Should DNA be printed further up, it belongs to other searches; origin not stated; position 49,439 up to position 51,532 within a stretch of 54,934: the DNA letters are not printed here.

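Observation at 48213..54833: Sigma-54 enhancer-binding response regulator translationally coupled to a large GT-C-like membrane protein, followed by an outer-membrane beta-barrel and a fused Wzc: candidate regulated exopolysaccharide or surface-polymer export module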

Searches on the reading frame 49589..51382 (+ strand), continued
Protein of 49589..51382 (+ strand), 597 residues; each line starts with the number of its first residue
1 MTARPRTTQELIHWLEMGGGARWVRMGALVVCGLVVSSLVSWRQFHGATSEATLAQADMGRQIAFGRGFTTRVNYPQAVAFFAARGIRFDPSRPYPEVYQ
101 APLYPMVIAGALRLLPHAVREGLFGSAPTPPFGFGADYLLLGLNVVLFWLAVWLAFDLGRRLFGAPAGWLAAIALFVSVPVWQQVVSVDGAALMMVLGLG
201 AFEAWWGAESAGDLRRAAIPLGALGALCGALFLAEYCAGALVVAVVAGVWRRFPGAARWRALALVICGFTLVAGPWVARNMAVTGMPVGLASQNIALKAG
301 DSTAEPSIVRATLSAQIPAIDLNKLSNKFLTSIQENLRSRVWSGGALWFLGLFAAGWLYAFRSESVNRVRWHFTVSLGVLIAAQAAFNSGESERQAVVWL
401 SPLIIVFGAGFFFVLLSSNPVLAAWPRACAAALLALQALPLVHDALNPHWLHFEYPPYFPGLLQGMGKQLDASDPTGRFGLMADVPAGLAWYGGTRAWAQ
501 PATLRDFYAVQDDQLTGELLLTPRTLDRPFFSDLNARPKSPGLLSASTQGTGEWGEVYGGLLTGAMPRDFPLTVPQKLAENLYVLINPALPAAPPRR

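Call 34: predict_structure(alignment_id=A2)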
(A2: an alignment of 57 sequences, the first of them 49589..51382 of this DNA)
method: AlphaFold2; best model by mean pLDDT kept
length: 597 residues; sequences in the alignment: 57
mean_pLDDT: 93.9   pTM: 0.93
mean pLDDT of the five models: 93.9, 92.7, 92.6, 92.4, 92.3
residues with pLDDT >= 90: 531; 70-90: 41; 50-70: 20; < 50: 5
segments of 3 or more residues with pLDDT < 50: none
pLDDT, mean of each block of 10 residues (from residue 1): 82 89 93 97 95 98 98 98 97 96 98 98 94 95 98 98 98 97 96 98 98 97 99 98 98 97 98 98 98 96 93 97 96 90 81 95 96 97 96 94 98 97 98 96 90 93 96 95 98 97 96 97 90 59 50 87 93 96 97 82
secondary structure, 60 per line:
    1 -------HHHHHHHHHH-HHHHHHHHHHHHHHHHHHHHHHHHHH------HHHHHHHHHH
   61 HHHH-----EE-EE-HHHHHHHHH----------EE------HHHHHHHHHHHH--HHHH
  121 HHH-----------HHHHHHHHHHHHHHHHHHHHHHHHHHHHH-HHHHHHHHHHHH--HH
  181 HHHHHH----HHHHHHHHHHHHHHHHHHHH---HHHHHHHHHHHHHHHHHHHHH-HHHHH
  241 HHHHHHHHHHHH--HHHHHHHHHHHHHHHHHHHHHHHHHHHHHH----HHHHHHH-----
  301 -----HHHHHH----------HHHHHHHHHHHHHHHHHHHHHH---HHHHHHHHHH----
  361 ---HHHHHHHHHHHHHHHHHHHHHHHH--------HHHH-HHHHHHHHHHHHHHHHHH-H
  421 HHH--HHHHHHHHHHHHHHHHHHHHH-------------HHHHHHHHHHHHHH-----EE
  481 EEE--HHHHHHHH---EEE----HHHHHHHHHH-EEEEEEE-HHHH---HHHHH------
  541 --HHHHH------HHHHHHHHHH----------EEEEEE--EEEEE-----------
elements in order: H8-17 H19-44 H51-64 H76-84 H103-114 H117-123 H135-163 H165-176 H179-186 H191-210 H214-234 H236-252 H255-284 H289-295 H306-311 H322-343 H347-356 H364-387 H396-399 H401-418 H420-423 H426-446 H460-473 E479-483 H486-493 E497-499 H504-513 E515-521 H523-526 H530-534 H543-547 H554-563 E574-579 E582-586

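Call 36: find_related_loci(query=A1, collection=genome_contigs, flank=8000)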
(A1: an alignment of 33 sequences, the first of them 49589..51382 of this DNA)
Query A1 (597 aa) in genome_contigs; peptide patterns used: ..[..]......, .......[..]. (x = any residue, [..] = any of these).
154 stretches matched a pattern; 118 encode a relative of the query (tblastn E <= 1e-3); the best 80 are kept; 80 distinct loci.
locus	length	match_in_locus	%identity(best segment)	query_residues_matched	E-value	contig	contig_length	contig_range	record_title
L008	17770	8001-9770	82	1-590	0e+0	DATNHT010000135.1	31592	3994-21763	MAG TPA_asm: Opitutaceae bacterium isolate SMAG_U11354 k141_347062, whole genome shotgun sequence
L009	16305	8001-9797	80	1-596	0e+0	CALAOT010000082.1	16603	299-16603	MAG TPA_asm: uncultured Opitutaceae bacterium isolate ERR1022687_bin.54_CONCOCT_v1.1_MAG genome assembly, contig: ERZ175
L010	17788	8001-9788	82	1-596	0e+0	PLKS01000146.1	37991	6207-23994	MAG: Opitutaceae bacterium isolate palsa_1470 73.20120800_P2M.6_contig_3022, whole genome shotgun sequence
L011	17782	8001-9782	71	1-594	0e+0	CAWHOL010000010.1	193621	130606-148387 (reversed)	MAG: uncultured Verrucomicrobiae bacterium isolate MFD01223.bin.1.59 genome assembly, contig: contig_16070, whole genome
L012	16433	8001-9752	73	1-587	0e+0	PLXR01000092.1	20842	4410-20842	MAG: Opitutaceae bacterium isolate palsa_1446 73.20120700_P3D.355_contig_61712, whole genome shotgun sequence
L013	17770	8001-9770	74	1-590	0e+0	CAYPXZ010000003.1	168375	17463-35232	MAG TPA_asm: uncultured Opitutaceae bacterium isolate binchicken_co241_301 genome assembly, contig: NODE_63_length_16837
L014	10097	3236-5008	73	1-591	0e+0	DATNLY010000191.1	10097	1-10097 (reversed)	MAG TPA_asm: Opitutaceae bacterium isolate SMAG_U11464 k141_378003, whole genome shotgun sequence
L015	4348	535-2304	75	1-590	0e+0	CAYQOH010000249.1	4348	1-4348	MAG TPA_asm: uncultured Opitutaceae bacterium isolate binchicken_co54_391 genome assembly, contig: NODE_39574_length_434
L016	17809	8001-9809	74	1-590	0e+0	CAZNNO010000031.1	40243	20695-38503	MAG TPA_asm: uncultured Opitutaceae bacterium isolate binchicken_co162_62 genome assembly, contig: NODE_1758_length_4024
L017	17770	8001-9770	75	1-590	0e+0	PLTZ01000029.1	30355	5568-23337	MAG: Opitutaceae bacterium isolate bog_1449 73.20120700_S1D.120_contig_11456, whole genome shotgun sequence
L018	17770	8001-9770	69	1-590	0e+0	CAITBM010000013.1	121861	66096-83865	MAG: uncultured Opitutaceae bacterium isolate VK1_bin-0186 genome assembly, contig: bin-0186:013/144, whole genome shotg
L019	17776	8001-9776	73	1-592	0e+0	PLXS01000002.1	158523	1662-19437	MAG: Opitutaceae bacterium isolate palsa_1447 73.20120700_P3D.35_contig_16789, whole genome shotgun sequence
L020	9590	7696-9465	71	1-590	0e+0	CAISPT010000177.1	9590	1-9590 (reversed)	MAG: uncultured Opitutaceae bacterium isolate AM-lipid-02-D3_bin-1065 genome assembly, contig: bin-1065:177/376, whole g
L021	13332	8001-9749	68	8-596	0e+0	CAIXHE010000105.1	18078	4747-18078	MAG: uncultured Opitutaceae bacterium isolate B4coas_bin-0458 genome assembly, contig: bin-0458:105/174, whole genome sh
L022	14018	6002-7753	66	7-590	0e+0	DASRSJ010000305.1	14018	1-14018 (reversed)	MAG TPA_asm: Opitutaceae bacterium isolate SMAG_U5727 k141_208387, whole genome shotgun sequence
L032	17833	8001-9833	59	3-597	0e+0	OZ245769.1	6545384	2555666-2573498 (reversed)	MAG: Opitutaceae bacterium isolate 87035611-dba6-4fad-85e7-91fe16b41bdc genome assembly, chromosome: 1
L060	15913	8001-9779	63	6-596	0e+0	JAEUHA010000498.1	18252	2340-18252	MAG: Opitutaceae bacterium isolate new MAG-5 k141_1943722, whole genome shotgun sequence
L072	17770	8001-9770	62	6-591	0e+0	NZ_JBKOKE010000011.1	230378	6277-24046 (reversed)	Horticoccus sp. 23ND18S-11 23ND18S-11_11, whole genome shotgun sequence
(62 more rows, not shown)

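Call 38: find_encoding_contigs(protein=P0139, flank=8000, max_places=2)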
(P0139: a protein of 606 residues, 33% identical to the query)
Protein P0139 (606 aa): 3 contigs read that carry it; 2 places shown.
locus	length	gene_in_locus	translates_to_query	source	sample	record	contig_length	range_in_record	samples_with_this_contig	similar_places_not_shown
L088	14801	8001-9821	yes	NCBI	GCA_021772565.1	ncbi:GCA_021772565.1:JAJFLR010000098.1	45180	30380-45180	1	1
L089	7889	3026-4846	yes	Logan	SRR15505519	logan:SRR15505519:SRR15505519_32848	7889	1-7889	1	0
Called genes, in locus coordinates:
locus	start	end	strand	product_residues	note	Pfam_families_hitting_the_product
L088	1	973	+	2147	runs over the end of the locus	PF07691:PA14 (weak), PF22352:K319L-like_PKD, PF07691:PA14, PF07691:PA14, PF22352:K319L-like_PKD, PF07691:PA14, PF16403:Bact_surface_Ig-like, PF08811:DUF1800, +5 more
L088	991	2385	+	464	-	PF07394:DUF1501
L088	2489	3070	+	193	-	-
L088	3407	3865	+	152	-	PF07963:N_methyl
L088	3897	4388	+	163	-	-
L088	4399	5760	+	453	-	PF23981:DUF7305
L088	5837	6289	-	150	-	-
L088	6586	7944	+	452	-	PF00072:Response_reg, PF00158:Sigma54_activat, PF14532:Sigma54_activ_2, PF00004:AAA (weak), PF07728:AAA_5 (weak), PF25601:AAA_lid_14, PF02954:HTH_8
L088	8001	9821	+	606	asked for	-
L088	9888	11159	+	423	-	-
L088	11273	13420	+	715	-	PF02706:Wzz, PF01656:CbiA (faint), PF10609:ParA (weak), PF13614:AAA_31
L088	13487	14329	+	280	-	PF12849:PBP_like_2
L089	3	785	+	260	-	?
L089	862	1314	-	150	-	-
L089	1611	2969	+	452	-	PF00072:Response_reg, PF00158:Sigma54_activat, PF14532:Sigma54_activ_2, PF00004:AAA (weak), PF07728:AAA_5 (weak), PF25601:AAA_lid_14, PF02954:HTH_8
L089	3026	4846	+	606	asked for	-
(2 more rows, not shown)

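Call 39: find_encoding_contigs(protein=P0196, flank=8000, max_places=2)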
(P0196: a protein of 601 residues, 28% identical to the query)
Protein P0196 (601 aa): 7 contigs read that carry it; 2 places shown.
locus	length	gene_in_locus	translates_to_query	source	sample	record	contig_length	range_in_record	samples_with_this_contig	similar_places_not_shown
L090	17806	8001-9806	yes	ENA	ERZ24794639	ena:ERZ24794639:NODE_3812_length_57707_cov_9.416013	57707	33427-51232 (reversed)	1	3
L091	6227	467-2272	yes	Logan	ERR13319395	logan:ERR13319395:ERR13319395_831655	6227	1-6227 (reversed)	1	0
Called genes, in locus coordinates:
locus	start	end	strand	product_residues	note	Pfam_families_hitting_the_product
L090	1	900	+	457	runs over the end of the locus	PF00072:Response_reg, PF00158:Sigma54_activat, PF14532:Sigma54_activ_2, PF01078:Mg_chelatase (faint), PF07728:AAA_5 (weak), PF25601:AAA_lid_14, PF02954:HTH_8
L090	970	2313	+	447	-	PF02518:HATPase_c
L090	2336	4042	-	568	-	PF00009:GTP_EFTU, PF01926:MMR_HSR1 (faint), PF03144:GTP_EFTU_D2, PF22042:EF-G_D2, PF00679:EFG_C, PF21018:BipA_C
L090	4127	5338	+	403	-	PF01544:CorA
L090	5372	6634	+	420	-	PF00989:PAS, PF13188:PAS_8, PF08448:PAS_4, PF13426:PAS_9 (weak), PF00512:HisKA (faint), PF02518:HATPase_c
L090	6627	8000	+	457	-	PF00072:Response_reg, PF01078:Mg_chelatase (faint), PF00158:Sigma54_activat, PF14532:Sigma54_activ_2, PF07728:AAA_5 (weak), PF25601:AAA_lid_14, PF02954:HTH_8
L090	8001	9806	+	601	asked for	PF13231:PMT_2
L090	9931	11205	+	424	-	PF10082:BBP2_2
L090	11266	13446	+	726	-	PF02706:Wzz, PF13807:GNVR, PF25199:nSTAND_NTPase5 (weak), PF01656:CbiA, PF09140:MipZ (weak), PF10609:ParA, PF13614:AAA_31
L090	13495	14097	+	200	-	PF02563:Poly_export, PF10531:SLBB, PF22461:SLBB_2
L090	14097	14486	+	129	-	PF16697:Yop-YscD_cpl, PF00498:FHA (weak)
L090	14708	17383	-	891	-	PF00133:tRNA-synt_1, PF09334:tRNA-synt_1g (weak), PF13603:tRNA-synt_1_2 (weak), PF09334:tRNA-synt_1g, PF00133:tRNA-synt_1, PF08264:Anticodon_1, PF10458:Val_tRNA-synt_C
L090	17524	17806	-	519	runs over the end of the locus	PF00682:HMGL-like, PF22617:HCS_D2, PF08502:LeuA_dimer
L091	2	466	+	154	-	?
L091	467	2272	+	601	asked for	PF13231:PMT_2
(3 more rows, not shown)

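Call 41: list_cluster_members(proteins=[P0128, P0139, P0153, P0177, P0196, P0220, P0256, P0267, P0204, P0246])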
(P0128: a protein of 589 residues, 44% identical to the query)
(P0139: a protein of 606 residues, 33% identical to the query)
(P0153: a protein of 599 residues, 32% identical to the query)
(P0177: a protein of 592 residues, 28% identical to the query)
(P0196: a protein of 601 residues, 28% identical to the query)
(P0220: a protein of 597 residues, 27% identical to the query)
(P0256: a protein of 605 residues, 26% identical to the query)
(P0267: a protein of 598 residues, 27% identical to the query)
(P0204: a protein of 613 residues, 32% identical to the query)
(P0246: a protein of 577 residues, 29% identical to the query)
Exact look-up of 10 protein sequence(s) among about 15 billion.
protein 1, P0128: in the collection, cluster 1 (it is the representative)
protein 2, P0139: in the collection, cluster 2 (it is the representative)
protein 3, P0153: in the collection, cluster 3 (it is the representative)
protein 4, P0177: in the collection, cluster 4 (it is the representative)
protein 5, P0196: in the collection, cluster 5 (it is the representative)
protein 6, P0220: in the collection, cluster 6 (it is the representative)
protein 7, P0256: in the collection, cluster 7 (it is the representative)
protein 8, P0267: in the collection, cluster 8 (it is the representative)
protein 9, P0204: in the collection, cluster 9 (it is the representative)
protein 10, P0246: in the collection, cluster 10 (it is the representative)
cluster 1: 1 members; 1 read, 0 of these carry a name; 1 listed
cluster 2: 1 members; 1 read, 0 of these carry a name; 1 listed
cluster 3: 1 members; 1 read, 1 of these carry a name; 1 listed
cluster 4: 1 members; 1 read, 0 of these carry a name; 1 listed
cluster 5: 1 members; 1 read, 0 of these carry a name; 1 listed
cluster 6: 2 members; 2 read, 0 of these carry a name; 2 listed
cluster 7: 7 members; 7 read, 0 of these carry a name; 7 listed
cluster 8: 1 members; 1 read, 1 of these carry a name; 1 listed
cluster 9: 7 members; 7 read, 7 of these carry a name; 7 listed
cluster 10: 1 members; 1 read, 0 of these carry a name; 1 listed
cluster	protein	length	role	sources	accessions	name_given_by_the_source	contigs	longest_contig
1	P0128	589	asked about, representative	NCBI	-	-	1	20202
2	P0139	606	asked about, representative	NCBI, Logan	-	-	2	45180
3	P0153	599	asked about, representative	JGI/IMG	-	hypothetical protein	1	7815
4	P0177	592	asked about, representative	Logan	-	-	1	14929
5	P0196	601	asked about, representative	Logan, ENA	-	-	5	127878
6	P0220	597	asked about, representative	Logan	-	-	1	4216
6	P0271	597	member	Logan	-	-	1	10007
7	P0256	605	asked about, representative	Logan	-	-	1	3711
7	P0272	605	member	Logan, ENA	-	-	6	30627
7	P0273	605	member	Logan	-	-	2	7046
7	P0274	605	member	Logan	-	-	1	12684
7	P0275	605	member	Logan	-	-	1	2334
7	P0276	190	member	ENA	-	-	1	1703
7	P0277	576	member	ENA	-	-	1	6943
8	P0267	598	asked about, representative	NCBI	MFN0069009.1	MAG: ArnT family glycosyltransferase [Limisphaerales bacterium]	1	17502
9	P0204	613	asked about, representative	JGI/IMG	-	4-amino-4-deoxy-L-arabinose transferase-like glycosyltransferase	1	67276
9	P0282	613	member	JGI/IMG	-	4-amino-4-deoxy-L-arabinose transferase-like glycosyltransferase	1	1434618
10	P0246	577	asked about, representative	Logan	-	-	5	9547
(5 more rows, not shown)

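Call 58: search_protein_families(library=pfam, proteins=[L032:10936-13149:+, L032:13420-14322:+, L032:14492-15256:+, L032:16354-17325:-, L032:9701-10213:+, L090:13495-14097:+, L090:14097-14486:+, L090:9931-11205:+], max_evalue=0.01)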
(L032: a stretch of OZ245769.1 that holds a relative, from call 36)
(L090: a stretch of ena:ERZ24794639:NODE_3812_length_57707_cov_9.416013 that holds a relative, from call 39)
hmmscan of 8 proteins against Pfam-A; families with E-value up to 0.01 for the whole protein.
L032:10936-13149:+ (737 aa): 6 families
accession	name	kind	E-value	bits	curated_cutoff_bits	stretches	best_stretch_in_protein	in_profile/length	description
PF01138.27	RNase_PH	-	6.7e-54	182.2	25.5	2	325-458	2-130/130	3' exoribonuclease family, domain 1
PF03725.20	RNase_PH_C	-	4.4e-17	62.2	20.8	1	145-208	1-66/67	3' exoribonuclease family, domain 2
PF00575.29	S1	-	2.1e-14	54.1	22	1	642-713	3-74/74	S1 RNA binding domain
PF00013.35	KH_1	-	3.6e-12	46.3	21.5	1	564-623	2-65/66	KH domain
PF03726.19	PNPase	-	6.3e-05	23.8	24.6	1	250-320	11-80/81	Polyribonucleotide nucleotidyltransferase, RNA binding domain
PF22675.2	KH-I_KHDC4-BBP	-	0.00044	20.5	30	1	573-604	8-39/76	KHDC4/BBP-like, KH-domain type I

L032:13420-14322:+ (300 aa): 0 families

L032:14492-15256:+ (254 aa): 0 families

L032:16354-17325:- (323 aa): 0 families

L032:9701-10213:+ (170 aa): 0 families

L090:13495-14097:+ (200 aa): 3 families
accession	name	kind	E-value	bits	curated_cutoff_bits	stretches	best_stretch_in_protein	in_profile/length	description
PF02563.21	Poly_export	-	1.1e-14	54.8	28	1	42-114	6-75/77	Polysaccharide biosynthesis/export protein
PF10531.15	SLBB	-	1.4e-09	38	27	1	119-164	1-46/55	SLBB domain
PF22461.2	SLBB_2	-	4.6e-08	33.5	27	1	120-195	3-79/79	SLBB domain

L090:14097-14486:+ (129 aa): 2 families
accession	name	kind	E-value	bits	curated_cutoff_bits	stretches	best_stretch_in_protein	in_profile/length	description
PF16697.10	Yop-YscD_cpl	-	2.4e-09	37.8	33.2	1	5-92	1-90/94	Inner membrane component of T3SS, cytoplasmic domain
PF00498.31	FHA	-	2e-06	28.6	20.7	1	24-86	2-67/67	FHA domain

L090:9931-11205:+ (424 aa): 2 families
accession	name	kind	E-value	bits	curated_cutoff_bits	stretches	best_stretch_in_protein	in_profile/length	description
PF10082.15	BBP2_2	-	1.2e-15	57.7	23.7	1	40-424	18-378/378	Putative beta-barrel porin 2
PF10677.15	DUF2490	-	0.0018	18.4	29.8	0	356-402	22-60/186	Protein of unknown function (DUF2490)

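Call 59: find_encoding_contigs(protein=P0282, flank=10000, max_places=1)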
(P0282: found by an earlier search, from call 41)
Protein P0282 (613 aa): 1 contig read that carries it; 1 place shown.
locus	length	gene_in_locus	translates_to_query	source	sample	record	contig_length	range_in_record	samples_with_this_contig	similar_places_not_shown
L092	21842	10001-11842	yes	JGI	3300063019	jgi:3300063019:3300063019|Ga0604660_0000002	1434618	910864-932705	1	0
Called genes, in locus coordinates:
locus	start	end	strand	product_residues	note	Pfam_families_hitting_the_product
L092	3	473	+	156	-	-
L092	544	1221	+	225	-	PF00857:Isochorismatase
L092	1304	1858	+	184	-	PF03992:ABM (weak), PF27539:Y2318_C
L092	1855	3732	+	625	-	PF07969:Amidohydro_3, PF01979:Amidohydro_1 (weak)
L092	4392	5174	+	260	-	PF01145:Band_7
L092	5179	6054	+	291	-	PF01145:Band_7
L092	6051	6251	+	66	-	-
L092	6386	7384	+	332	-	PF01544:CorA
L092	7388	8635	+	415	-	PF00989:PAS (weak), PF13188:PAS_8, PF08448:PAS_4 (weak), PF13426:PAS_9 (weak), PF00512:HisKA (weak), PF02518:HATPase_c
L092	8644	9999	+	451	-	PF00072:Response_reg, PF01078:Mg_chelatase (weak), PF00158:Sigma54_activat, PF14532:Sigma54_activ_2, PF07728:AAA_5 (weak), PF25601:AAA_lid_14, PF02954:HTH_8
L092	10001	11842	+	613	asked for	PF13231:PMT_2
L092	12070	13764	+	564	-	PF27096:UvrC_M, PF02151:UVR, PF08459:UvrC_RNaseH_dom, PF12826:HHH_2 (weak), PF14520:HHH_5 (weak)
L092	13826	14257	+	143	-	PF22091:DUF6941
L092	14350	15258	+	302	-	PF06283:ThuA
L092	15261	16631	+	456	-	PF01408:GFO_IDH_MocA, PF02894:GFO_IDH_MocA_C, PF22725:GFO_IDH_MocA_C3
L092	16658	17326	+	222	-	PF04264:YceI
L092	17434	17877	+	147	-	PF01475:FUR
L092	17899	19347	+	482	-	PF19295:SufBD_N, PF01458:SUFBD_core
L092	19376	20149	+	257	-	PF00005:ABC_tran, PF02463:SMC_N (faint)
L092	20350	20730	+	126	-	PF13380:CoA_binding_2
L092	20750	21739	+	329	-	PF13593:SBF_like, PF01758:SBF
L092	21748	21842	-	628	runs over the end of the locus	-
